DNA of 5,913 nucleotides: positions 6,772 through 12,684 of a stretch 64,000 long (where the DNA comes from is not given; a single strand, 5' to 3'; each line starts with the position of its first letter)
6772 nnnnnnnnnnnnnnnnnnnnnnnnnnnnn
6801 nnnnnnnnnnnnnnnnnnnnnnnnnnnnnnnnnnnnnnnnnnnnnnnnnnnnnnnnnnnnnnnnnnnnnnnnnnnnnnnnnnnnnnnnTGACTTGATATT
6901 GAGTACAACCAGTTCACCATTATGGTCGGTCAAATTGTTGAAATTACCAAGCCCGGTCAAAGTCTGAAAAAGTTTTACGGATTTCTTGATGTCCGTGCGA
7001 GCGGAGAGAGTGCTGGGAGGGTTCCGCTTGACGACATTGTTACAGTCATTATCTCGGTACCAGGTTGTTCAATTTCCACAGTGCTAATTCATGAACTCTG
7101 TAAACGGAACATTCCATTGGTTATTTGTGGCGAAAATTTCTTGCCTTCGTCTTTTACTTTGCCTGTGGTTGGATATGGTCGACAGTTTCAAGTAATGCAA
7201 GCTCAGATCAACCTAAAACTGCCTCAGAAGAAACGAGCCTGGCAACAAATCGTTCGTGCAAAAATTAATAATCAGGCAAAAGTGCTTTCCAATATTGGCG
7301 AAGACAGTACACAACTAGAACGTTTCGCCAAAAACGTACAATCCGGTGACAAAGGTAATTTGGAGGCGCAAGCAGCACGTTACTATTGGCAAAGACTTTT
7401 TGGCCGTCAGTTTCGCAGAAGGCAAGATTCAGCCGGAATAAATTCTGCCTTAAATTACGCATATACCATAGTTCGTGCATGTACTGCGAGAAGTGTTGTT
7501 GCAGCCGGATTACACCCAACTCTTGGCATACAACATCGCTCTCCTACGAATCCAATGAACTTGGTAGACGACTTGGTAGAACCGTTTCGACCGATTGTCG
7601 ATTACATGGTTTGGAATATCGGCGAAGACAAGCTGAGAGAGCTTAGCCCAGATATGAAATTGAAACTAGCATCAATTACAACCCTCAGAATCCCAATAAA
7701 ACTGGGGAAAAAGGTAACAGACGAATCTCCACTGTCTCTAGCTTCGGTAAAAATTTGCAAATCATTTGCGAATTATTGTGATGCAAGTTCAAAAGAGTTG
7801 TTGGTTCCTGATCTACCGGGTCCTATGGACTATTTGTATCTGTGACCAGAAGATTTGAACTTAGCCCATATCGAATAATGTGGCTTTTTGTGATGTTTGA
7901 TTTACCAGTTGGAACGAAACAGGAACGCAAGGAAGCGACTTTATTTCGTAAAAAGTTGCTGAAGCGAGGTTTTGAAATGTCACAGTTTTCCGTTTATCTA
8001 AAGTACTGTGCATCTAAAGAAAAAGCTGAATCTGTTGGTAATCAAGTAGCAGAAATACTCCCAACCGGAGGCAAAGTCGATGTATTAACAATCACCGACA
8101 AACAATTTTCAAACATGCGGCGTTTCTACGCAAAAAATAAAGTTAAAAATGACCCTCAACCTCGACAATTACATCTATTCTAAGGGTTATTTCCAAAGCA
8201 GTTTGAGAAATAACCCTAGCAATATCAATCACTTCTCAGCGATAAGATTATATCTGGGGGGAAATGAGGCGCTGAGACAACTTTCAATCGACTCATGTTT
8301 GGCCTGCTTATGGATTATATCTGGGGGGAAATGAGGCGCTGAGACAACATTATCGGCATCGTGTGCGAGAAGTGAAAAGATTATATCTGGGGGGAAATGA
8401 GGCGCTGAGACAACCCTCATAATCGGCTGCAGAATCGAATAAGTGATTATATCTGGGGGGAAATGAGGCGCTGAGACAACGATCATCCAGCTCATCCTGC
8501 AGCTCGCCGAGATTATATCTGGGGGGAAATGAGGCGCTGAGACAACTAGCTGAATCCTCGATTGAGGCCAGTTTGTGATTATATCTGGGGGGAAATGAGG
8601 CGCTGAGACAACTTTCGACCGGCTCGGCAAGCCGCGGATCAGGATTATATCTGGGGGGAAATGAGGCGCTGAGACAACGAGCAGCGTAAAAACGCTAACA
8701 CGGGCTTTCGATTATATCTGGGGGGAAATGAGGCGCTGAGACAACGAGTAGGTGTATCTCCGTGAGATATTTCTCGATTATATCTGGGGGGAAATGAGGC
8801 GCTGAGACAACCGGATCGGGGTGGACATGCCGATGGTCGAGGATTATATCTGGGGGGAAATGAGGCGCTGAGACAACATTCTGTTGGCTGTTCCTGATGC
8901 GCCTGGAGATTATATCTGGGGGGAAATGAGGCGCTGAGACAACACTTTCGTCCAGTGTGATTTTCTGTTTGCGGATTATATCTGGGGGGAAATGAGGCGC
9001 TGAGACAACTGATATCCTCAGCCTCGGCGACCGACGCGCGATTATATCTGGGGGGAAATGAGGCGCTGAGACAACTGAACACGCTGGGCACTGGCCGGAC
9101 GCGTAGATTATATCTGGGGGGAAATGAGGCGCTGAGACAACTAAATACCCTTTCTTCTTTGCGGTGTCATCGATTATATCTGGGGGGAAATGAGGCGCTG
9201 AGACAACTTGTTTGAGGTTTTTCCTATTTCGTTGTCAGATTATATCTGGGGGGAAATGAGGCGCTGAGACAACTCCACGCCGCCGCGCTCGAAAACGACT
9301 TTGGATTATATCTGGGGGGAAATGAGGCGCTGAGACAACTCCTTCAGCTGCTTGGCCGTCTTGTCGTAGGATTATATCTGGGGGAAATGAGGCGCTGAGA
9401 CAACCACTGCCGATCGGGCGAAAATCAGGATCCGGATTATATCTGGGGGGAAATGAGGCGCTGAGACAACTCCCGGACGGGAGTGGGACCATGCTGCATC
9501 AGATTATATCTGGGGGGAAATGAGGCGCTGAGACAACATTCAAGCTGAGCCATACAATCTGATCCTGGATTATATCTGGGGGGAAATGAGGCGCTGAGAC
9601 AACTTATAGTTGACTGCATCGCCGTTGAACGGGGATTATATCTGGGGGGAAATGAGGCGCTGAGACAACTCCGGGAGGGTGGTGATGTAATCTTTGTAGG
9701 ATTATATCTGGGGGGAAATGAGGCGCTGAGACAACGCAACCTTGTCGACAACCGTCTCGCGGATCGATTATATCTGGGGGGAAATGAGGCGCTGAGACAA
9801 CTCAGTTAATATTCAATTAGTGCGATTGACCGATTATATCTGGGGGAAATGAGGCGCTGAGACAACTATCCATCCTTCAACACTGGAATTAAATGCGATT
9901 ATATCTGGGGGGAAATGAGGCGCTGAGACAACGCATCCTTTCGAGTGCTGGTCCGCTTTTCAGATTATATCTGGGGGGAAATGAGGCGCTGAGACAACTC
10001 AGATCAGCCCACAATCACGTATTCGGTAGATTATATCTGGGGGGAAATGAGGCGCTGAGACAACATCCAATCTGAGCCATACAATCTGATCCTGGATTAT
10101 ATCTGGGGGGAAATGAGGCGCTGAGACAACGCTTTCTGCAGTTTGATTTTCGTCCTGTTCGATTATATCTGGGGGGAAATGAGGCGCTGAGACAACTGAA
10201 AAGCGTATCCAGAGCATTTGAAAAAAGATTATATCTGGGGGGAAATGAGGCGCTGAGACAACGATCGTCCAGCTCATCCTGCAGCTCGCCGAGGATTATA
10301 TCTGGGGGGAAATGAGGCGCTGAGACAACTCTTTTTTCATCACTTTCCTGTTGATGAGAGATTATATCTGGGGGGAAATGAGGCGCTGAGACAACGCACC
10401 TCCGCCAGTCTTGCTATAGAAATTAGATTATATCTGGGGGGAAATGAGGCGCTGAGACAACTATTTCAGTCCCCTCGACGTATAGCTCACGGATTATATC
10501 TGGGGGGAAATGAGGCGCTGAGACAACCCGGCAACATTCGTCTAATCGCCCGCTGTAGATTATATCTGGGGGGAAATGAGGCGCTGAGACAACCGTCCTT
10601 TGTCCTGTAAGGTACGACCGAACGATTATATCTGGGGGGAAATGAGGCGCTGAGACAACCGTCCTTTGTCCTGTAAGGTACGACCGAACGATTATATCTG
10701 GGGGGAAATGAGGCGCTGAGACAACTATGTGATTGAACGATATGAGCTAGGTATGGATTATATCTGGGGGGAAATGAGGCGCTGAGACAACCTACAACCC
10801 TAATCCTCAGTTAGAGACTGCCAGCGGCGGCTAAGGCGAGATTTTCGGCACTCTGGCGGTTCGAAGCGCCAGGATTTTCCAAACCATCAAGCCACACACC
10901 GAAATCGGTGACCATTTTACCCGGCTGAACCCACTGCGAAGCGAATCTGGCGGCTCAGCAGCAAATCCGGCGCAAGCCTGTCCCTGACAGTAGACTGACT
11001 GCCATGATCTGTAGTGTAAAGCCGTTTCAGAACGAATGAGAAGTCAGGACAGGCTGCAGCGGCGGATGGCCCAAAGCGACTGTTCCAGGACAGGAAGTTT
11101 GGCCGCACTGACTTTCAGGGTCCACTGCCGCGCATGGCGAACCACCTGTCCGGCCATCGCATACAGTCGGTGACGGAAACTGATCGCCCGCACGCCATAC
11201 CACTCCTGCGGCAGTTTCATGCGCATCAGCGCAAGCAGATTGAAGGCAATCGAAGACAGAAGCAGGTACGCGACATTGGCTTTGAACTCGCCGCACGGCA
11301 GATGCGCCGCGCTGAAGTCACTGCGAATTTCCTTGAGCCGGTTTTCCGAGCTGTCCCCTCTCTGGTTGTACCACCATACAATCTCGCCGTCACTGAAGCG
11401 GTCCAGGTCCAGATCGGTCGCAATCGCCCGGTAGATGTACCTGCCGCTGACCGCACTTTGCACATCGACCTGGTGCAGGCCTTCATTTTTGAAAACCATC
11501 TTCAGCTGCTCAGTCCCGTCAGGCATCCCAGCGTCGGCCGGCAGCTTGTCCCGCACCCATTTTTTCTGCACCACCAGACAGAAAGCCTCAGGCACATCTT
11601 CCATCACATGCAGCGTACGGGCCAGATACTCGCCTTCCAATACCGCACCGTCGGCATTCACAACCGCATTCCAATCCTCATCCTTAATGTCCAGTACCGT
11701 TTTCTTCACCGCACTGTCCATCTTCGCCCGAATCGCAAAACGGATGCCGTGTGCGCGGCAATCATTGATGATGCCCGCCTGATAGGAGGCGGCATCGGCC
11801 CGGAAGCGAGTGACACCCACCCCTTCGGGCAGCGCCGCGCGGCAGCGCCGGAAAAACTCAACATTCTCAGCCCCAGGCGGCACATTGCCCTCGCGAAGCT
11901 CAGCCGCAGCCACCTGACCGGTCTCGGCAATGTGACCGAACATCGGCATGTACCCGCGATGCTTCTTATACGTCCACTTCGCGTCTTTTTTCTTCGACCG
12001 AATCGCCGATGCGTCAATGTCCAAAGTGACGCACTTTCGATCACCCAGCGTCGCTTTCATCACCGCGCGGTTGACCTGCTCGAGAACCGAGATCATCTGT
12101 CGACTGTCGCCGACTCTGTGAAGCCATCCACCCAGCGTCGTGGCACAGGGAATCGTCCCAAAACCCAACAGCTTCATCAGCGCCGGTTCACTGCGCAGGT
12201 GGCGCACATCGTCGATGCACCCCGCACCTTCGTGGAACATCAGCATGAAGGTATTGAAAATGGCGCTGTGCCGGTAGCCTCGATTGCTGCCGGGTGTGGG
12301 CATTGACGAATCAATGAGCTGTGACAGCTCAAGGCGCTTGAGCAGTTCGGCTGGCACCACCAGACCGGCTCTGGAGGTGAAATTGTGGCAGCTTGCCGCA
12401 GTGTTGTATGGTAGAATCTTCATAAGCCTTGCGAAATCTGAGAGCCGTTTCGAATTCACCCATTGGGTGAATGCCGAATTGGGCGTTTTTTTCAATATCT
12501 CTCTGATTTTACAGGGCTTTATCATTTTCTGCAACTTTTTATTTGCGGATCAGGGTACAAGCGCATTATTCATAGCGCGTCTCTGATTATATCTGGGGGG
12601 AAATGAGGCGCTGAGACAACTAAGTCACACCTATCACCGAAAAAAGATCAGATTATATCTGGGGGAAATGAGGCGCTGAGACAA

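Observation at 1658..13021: Type II-C CRISPR-Cas9 locus caught while mobile elements dismantle it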

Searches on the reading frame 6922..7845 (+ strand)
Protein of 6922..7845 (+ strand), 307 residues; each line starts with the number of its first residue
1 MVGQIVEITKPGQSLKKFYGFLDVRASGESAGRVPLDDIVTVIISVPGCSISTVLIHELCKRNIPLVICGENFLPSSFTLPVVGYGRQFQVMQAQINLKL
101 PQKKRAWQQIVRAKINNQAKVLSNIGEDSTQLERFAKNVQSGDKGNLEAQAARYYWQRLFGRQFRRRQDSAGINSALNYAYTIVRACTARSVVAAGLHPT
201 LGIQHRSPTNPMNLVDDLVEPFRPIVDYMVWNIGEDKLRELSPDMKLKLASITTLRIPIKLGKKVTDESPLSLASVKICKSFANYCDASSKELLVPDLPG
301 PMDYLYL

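Call 4: search_protein_families(library=pfam, proteins=[window:6922-7845:+])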
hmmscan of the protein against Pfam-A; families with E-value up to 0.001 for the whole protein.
window:6922-7845:+ (307 aa): 1 family
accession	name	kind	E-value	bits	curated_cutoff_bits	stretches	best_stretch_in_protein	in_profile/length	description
PF01867.21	Cas_Cas1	-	1.4e-28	100.3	22.3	1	8-233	3-249/283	CRISPR associated protein Cas1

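Call 18: find_encoding_contigs(protein=window:6922-7845:+, flank=10000, max_places=10)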
Protein window:6922-7845:+ (307 aa): no gene with exactly this product is on record in the collection.

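Call 33: search_protein_families(library=ncbifam, proteins=[window:6922-7845:+])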
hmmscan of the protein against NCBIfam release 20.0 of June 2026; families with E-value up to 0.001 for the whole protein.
window:6922-7845:+ (307 aa): 9 families
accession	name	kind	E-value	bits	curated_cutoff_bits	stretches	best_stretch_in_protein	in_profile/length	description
TIGR03639.1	cas1_NMENI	exception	2e-76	256.9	120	1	29-259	25-259/278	type II CRISPR-associated endonuclease Cas1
TIGR00287.1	cas1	equivalog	5.8e-29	101.2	71.7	1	7-236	3-256/327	CRISPR-associated endonuclease Cas1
NF049935.1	cas4g_cas1g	exception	1.8e-17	63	560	1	4-226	215-459/546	CRISPR-associated endonuclease Cas4g/Cas1g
TIGR04093.1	cas1_CYANO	exception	2.7e-12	46.3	385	1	29-230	30-252/334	type I-D CRISPR-associated endonuclease Cas1d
TIGR03640.1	cas1_DVULG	exception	7.7e-11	41.7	385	1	8-230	8-258/340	type I-C CRISPR-associated endonuclease Cas1c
TIGR04329.1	cas1_PREFRAN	exception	5.3e-10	38.9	300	1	46-232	50-248/317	type V CRISPR-associated endonuclease Cas1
TIGR03983.1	cas1_MYXAN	equivalog_domain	2.1e-08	33.5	358.05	1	147-230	168-264/347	type I-MYXAN CRISPR-associated endonuclease Cas1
TIGR03638.1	cas1_ECOLI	exception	2.2e-07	30.4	215.6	1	29-209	35-208/269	type I-E CRISPR-associated endonuclease Cas1e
TIGR03641.1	cas1_HMARI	exception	1.7e-05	24.3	304.1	1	32-227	27-239/324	type I-B CRISPR-associated endonuclease Cas1b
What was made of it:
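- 6922..7845 (+): cas1 (307 aa, type II), intact. TIGR03639 at 257 bits (call 33).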

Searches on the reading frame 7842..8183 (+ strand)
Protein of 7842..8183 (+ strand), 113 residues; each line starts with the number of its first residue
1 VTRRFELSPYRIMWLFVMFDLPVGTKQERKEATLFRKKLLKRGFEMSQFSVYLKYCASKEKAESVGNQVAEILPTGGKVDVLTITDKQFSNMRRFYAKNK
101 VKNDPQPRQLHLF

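Call 4: search_protein_families(library=pfam, proteins=[window:7842-8183:+])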
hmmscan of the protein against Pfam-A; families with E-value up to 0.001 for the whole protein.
window:7842-8183:+ (113 aa): 2 families
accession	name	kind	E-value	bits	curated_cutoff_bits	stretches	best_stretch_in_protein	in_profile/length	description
PF09827.14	CRISPR_Cas2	-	1.5e-15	57.6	23.8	1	13-92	1-74/74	CRISPR associated protein Cas2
PF20803.2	PaaX_M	-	0.00012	22.5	24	1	13-65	7-56/83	PaaX protein central Cas2-like domain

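Call 33: search_protein_families(library=ncbifam, proteins=[window:7842-8183:+])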
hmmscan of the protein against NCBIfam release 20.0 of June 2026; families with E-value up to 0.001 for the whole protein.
window:7842-8183:+ (113 aa): 1 family
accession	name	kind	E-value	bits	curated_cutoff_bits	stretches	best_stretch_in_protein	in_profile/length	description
TIGR01573.1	cas2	equivalog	4.5e-18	65.3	24.5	1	13-103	1-89/96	CRISPR-associated endonuclease Cas2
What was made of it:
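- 7842..8183 (+): cas2, intact. TIGR01573 and PF09827 (calls 4, 33).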

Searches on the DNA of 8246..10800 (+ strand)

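Call 34: search_dna_similar(query=window:8246-10800:+, collection=phages, mode=distant, max_evalue=10)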
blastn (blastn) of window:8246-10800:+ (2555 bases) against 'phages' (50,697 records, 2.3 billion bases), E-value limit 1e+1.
Records with a match: 9; places in all: 9; records where one place covers at least 80% of the query: 0.
Best place of each record, by identity: 90-95% 1; 80-90% 8.
By first word of the organism name: Gordonia 5; Bacteriophage 2; Escherichia 1; Pseudomonas 1.
By host as written in the record: Gordonia terrae 3612 3; Gordonia terrae CAG3 2; - 2; Escherichia coli 1; Pseudomonas aeruginosa 1.
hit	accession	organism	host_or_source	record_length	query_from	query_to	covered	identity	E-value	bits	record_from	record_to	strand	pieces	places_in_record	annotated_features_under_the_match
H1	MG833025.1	Escherichia phage T7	Escherichia coli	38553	1474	1509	1%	83.3%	9e+0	39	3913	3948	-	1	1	RNA polymerase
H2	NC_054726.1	Gordonia phage Stormageddon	Gordonia terrae CAG3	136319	1094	1125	1%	85.7%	9e+0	40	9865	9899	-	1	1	11: portal protein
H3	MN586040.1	Gordonia phage Stormageddon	Gordonia terrae CAG3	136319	1094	1125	1%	85.7%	9e+0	40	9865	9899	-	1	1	11: portal protein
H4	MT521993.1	Gordonia phage RedWattleHog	Gordonia terrae 3612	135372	1094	1125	1%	85.7%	9e+0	40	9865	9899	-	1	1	11: portal protein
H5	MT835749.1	Bacteriophage sp.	human fecal samples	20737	250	280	1%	87.1%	9e+0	39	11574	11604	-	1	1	record has no annotation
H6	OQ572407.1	Pseudomonas phage Y5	Pseudomonas aeruginosa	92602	235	265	1%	87.1%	9e+0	39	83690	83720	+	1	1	record has no annotation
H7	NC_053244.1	Gordonia phage MelBins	Gordonia terrae 3612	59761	2018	2046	1%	89.7%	9e+0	40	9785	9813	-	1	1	15: head morphogenesis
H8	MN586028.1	Gordonia phage MelBins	Gordonia terrae 3612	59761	2018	2046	1%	89.7%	9e+0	40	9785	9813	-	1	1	15: MuF-like minor capsid protein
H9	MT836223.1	Bacteriophage sp.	human fecal samples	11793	1246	1271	1%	92.3%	9e+0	39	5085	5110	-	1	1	record has no annotation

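Call 84: search_dna_similar(query=window:8246-10800:+, collection=plasmids, mode=distant, max_evalue=1, max_rows=10)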
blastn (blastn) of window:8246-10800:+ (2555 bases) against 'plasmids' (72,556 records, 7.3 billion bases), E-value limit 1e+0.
Records with a match: 1; places in all: 1; records where one place covers at least 80% of the query: 0.
Best place of each record, by identity: 90-95% 1.
By first word of the organism name: Cytobacillus 1.
By predicted mobility (MOB-suite, as given by PLSDB): non-mobilizable 1.
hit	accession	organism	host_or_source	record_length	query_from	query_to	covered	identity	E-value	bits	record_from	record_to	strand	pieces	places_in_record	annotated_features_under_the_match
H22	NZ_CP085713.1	Cytobacillus solani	single cell,soil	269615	1562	1593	1%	90.6%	7e-1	46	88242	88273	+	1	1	none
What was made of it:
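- Tried and rejected: The array against phage and plasmid collections gave only chance-level hits (calls 34, 84).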

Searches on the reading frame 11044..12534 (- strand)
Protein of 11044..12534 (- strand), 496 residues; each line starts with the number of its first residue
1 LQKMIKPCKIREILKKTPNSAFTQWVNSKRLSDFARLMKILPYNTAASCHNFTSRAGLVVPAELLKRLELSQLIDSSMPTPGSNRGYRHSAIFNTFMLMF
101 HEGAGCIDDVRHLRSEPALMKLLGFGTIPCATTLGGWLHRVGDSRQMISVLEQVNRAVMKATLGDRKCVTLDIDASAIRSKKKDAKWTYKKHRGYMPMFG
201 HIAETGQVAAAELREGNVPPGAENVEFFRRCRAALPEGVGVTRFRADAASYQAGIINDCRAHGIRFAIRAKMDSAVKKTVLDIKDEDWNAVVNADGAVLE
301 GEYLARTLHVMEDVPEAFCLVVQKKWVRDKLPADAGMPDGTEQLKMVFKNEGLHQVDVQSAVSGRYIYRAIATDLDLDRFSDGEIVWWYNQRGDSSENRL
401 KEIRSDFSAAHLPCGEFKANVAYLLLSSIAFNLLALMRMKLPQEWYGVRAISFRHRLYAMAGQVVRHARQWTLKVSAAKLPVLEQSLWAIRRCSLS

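Call 4: search_protein_families(library=pfam, proteins=[window:11044-12534:-])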
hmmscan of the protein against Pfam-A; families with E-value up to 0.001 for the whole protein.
window:11044-12534:- (496 aa): 2 families
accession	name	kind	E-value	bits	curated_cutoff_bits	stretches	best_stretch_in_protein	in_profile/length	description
PF13701.12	DDE_Tnp_1_4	-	1.9e-43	148.8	34.7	1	50-478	16-416/435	Transposase DDE domain group 1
PF01609.27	DDE_Tnp_1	-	3.6e-10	40.4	23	1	170-433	6-200/200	Transposase DDE domain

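Call 33: search_protein_families(library=ncbifam, proteins=[window:11044-12534:-])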
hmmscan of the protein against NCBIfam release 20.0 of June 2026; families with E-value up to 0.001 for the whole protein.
window:11044-12534:- (496 aa): 1 family
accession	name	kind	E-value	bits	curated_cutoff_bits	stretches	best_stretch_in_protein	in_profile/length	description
NF033539.1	transpos_IS1380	equivalog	2.6e-86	289.9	180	1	50-477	7-417/419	IS1380 family transposase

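Call 77: find_encoding_contigs(protein=window:11044-12423:-, flank=3000, max_places=10)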
Protein window:11044-12423:- (459 aa): 2 contigs read that carry it; 2 places shown.
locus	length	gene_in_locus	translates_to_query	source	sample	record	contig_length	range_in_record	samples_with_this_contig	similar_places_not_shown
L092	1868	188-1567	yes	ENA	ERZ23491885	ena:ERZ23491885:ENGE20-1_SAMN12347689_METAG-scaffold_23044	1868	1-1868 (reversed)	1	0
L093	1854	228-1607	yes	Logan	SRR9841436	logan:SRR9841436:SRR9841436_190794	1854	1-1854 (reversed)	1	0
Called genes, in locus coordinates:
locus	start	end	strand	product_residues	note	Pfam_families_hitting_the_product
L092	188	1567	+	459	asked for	PF13701:DDE_Tnp_1_4, PF01609:DDE_Tnp_1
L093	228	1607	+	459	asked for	PF13701:DDE_Tnp_1_4, PF01609:DDE_Tnp_1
